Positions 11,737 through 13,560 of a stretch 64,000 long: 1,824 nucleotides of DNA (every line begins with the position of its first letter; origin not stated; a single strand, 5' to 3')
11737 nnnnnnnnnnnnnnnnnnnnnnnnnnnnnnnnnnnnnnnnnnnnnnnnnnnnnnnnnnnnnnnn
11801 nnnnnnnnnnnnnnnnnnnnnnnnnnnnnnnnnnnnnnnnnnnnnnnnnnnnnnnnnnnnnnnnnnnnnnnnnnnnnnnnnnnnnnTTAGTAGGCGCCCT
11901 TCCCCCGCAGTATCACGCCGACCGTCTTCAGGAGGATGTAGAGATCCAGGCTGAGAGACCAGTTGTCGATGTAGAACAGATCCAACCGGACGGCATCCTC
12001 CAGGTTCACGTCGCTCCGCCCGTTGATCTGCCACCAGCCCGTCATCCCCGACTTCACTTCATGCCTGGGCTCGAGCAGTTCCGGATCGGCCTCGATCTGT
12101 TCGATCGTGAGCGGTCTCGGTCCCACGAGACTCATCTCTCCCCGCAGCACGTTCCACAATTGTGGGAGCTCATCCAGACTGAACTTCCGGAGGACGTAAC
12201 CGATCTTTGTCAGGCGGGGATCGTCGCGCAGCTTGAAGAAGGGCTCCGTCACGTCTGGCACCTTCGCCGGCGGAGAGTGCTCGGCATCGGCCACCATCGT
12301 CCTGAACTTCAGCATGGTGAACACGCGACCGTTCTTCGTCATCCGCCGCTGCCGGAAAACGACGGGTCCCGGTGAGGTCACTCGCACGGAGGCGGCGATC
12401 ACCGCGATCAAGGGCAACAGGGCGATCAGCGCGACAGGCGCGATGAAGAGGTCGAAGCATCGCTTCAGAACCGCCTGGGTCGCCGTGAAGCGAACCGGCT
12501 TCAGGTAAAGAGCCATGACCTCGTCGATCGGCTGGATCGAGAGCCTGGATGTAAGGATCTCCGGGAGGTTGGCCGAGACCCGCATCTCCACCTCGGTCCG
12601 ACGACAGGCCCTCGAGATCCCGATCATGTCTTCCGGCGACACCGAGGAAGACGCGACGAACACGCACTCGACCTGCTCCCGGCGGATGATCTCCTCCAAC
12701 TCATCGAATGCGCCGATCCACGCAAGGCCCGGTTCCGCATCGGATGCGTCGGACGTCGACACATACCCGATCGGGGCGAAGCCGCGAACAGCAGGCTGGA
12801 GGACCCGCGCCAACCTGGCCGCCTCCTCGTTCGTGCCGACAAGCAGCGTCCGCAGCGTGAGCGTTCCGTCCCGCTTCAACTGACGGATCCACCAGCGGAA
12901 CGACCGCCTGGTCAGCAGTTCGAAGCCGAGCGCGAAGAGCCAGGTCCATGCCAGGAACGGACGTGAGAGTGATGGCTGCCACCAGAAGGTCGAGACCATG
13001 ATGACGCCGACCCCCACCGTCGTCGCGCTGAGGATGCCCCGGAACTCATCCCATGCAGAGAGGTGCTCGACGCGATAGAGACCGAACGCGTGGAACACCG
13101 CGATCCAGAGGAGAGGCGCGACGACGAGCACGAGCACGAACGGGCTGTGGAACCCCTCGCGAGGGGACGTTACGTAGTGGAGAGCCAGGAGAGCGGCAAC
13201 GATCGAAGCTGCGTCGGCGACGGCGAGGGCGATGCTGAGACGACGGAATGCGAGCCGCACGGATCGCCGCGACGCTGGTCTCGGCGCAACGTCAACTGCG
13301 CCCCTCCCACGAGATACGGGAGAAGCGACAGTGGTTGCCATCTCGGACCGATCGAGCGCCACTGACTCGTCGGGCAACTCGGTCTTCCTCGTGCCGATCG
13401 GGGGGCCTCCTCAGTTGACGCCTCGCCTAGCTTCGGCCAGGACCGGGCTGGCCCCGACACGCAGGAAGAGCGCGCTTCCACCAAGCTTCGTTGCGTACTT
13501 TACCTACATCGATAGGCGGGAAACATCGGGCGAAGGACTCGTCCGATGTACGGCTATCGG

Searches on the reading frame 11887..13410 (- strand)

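Call 66: search_protein_families(library=pfam, max_evalue=0.0001, proteins=[window:11887-13410:-])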
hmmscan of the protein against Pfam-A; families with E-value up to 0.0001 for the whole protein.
window:11887-13410:- (507 aa): 2 families
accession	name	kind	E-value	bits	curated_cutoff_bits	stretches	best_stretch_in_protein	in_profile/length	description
PF02397.22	Bac_transf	-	1.5e-66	223.8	27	1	316-501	1-178/179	Bacterial sugar transferase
PF13727.12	CoA_binding_3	-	1.4e-13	51.6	25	1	108-279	2-174/175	CoA-binding domain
